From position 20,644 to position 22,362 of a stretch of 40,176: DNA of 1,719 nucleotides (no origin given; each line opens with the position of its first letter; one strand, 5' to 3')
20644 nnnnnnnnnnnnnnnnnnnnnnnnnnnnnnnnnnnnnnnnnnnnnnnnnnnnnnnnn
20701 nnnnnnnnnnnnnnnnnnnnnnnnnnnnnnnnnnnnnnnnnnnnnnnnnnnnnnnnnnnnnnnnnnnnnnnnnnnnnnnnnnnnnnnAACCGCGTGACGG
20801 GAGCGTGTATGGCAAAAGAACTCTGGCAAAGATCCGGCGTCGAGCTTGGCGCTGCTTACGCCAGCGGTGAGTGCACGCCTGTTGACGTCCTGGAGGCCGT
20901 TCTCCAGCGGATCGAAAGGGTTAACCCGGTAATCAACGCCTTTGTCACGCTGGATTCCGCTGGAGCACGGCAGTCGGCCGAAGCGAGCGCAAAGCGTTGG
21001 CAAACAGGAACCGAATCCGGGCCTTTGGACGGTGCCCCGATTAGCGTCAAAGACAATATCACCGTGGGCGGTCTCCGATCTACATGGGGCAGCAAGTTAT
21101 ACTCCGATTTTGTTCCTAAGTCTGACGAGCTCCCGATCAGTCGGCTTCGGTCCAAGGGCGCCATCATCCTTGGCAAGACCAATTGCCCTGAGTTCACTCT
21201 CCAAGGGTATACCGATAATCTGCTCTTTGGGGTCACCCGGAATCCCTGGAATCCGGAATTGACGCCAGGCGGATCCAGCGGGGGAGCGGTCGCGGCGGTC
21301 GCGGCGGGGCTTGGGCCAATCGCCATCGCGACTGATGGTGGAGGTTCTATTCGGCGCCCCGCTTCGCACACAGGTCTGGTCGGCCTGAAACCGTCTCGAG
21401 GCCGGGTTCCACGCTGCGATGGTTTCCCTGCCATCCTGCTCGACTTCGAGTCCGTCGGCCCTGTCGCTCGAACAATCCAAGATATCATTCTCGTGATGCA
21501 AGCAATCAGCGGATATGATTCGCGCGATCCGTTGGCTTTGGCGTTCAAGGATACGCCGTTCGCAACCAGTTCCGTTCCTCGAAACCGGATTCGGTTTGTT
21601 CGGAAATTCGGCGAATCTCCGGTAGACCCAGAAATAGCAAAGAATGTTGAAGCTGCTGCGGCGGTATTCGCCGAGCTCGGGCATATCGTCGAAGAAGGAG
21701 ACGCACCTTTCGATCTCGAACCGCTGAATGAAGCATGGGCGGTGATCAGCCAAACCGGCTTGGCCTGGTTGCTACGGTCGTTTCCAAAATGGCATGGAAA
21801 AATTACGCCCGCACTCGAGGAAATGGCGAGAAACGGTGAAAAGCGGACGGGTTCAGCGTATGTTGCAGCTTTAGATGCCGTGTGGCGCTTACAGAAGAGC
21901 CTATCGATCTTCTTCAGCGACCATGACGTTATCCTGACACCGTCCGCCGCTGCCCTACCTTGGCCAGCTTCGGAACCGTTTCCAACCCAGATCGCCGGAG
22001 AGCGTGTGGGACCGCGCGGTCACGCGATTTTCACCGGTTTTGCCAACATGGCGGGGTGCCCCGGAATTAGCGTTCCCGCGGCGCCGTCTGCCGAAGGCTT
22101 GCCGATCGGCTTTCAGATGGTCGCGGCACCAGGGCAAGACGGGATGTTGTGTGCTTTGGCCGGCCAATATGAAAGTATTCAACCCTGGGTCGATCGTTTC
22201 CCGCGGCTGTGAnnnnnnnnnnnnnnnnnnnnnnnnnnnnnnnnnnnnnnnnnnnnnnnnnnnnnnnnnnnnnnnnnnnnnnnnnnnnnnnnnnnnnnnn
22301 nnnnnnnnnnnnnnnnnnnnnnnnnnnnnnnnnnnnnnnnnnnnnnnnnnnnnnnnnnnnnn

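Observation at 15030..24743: Candidate undescribed N-heterocycle catabolic operon: BMP ABC importer + two AtzD/barbiturase-family enzymes + AS amidase + CoA-transferase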

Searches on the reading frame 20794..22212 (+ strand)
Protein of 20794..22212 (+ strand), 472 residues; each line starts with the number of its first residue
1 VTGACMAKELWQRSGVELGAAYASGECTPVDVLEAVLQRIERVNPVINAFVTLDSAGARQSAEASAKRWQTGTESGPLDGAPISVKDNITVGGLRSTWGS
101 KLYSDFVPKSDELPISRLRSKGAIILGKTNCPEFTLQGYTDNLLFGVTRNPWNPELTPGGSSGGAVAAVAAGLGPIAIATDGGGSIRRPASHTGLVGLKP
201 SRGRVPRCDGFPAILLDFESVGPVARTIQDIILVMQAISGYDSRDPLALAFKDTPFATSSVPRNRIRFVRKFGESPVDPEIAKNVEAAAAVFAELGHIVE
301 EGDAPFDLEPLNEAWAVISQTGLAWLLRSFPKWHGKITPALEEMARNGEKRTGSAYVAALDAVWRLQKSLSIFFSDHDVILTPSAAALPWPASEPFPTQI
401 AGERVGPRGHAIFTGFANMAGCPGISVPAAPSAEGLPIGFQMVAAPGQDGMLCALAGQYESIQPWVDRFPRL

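Call 4: search_protein_families(library=pfam, proteins=[window:20794-22212:+])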
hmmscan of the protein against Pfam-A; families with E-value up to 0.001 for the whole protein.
window:20794-22212:+ (472 aa): 1 family
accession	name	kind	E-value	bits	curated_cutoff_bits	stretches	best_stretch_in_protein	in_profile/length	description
PF01425.27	Amidase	-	2.6e-101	340.3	27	1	31-453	1-445/445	Amidase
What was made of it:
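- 20809..22212 (+): Amidase-signature amidase, proposed N-acylurea (ureido-acid) hydrolase. Pfam Amidase 340 bits (call 4).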

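Call 5: search_protein_families(library=ncbifam, proteins=[window:20794-22212:+])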
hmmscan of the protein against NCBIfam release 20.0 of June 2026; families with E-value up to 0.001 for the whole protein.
window:20794-22212:+ (472 aa): 26 families (the best 25 are shown)
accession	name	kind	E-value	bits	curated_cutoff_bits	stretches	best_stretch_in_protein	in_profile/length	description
NF004815.0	PRK06169.1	equivalog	2.1e-115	385.9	506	1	8-468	5-464/471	amidase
NF005450.0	PRK07042.1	equivalog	4e-96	322.3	458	1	10-471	4-460/464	amidase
NF005687.0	PRK07487.1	subfamily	4.5e-91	306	428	1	7-452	2-445/468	amidase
NF005686.0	PRK07486.1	subfamily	2.6e-88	296.8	465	1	7-469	8-479/486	amidase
NF004717.0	PRK06061.1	equivalog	4.9e-78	262.9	498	1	19-470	23-474/483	amidase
TIGR00132.1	gatA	equivalog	8e-77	259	481.1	2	25-319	8-300/466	Asp-tRNA(Asn)/Glu-tRNA(Gln) amidotransferase subunit GatA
NF004816.0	PRK06170.1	equivalog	9.4e-77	258.7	503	1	15-458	14-477/493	amidase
NF009119.0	PRK12470.1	equivalog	7.8e-76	255.9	498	1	22-470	18-459/462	amidase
NF005899.0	PRK07869.1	equivalog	3.9e-75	253.4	418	1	13-466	15-465/471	amidase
NF005688.0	PRK07488.1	equivalog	1.1e-64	219.1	532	2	8-296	6-281/474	indoleacetamide hydrolase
TIGR02715.1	amido_AtzE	subfamily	9e-60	202.9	425.75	1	17-460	4-445/452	AtzE family amidohydrolase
NF006631.0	PRK09201.1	equivalog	1e-58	199.2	461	1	14-460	8-452/466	AtzE family amidohydrolase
NF004766.0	PRK06102.1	equivalog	9.9e-58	196.3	559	1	10-460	5-448/455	amidase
NF006043.0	PRK08186.1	subfamily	3.5e-54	184.2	487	1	17-461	11-446/600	allophanate hydrolase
NF005565.0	PRK07235.1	subfamily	4.2e-54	184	545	1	71-324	81-337/506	amidase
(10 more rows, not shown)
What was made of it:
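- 20809..22212 (+): It is below the cut-off of every NCBIfam model, including AtzE (203 vs 426) and allophanate hydrolase (184 vs 487) (call 5).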

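Call 32: search_solved_structures(query=window:20809-22212:+, max_evalue=1e-40)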
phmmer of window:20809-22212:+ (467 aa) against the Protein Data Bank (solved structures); distinct sequences matched with E-value up to 1e-40: 17.
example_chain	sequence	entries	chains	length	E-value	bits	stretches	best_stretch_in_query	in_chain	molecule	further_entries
2df4_A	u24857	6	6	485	2.7e-58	201.2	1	22-321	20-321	Glutamyl-tRNA(Gln) amidotransferase subunit A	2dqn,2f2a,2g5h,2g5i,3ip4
4wj3_A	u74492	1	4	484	4.4e-58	200.4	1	9-300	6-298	Glutamyl-tRNA(Gln) amidotransferase subunit A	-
3kfu_E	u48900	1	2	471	3.7e-57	197.4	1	12-300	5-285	Glutamyl-tRNA(Gln) amidotransferase subunit A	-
3h0l_A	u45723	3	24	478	1.5e-52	182.2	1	5-278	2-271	Glutamyl-tRNA(Gln) amidotransferase subunit A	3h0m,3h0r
4yj6_A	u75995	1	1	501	5.2e-52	180.4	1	8-462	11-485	Aryl acylamidase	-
4yji_A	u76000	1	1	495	1.4e-51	179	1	8-462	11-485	Aryl acylamidase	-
8xac_A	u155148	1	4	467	3.4e-51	177.7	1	11-424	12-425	Amidase family protein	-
3a2p_A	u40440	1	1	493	3.6e-49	171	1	4-467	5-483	6-aminohexanoate-cyclic-dimer hydrolase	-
3a2q_A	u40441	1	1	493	1e-48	169.6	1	4-467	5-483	6-aminohexanoate-cyclic-dimer hydrolase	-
5h6s_A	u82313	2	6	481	4.8e-46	160.7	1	3-461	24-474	Amidase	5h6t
9je9_A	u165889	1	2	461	2.2e-45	158.5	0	9-235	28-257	Amidase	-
3al0_A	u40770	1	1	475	1.6e-44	155.8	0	68-296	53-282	Glutamyl-tRNA(Gln) amidotransferase subunit A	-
2gi3_A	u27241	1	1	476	1.6e-44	155.8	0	68-296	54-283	Glutamyl-tRNA(Gln) amidotransferase subunit A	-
6dhv_A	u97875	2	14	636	2.8e-42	148.3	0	15-243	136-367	Fatty acid amide hydrolase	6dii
8eww_A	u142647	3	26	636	7.5e-42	146.9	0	15-243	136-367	Fatty acid amide hydrolase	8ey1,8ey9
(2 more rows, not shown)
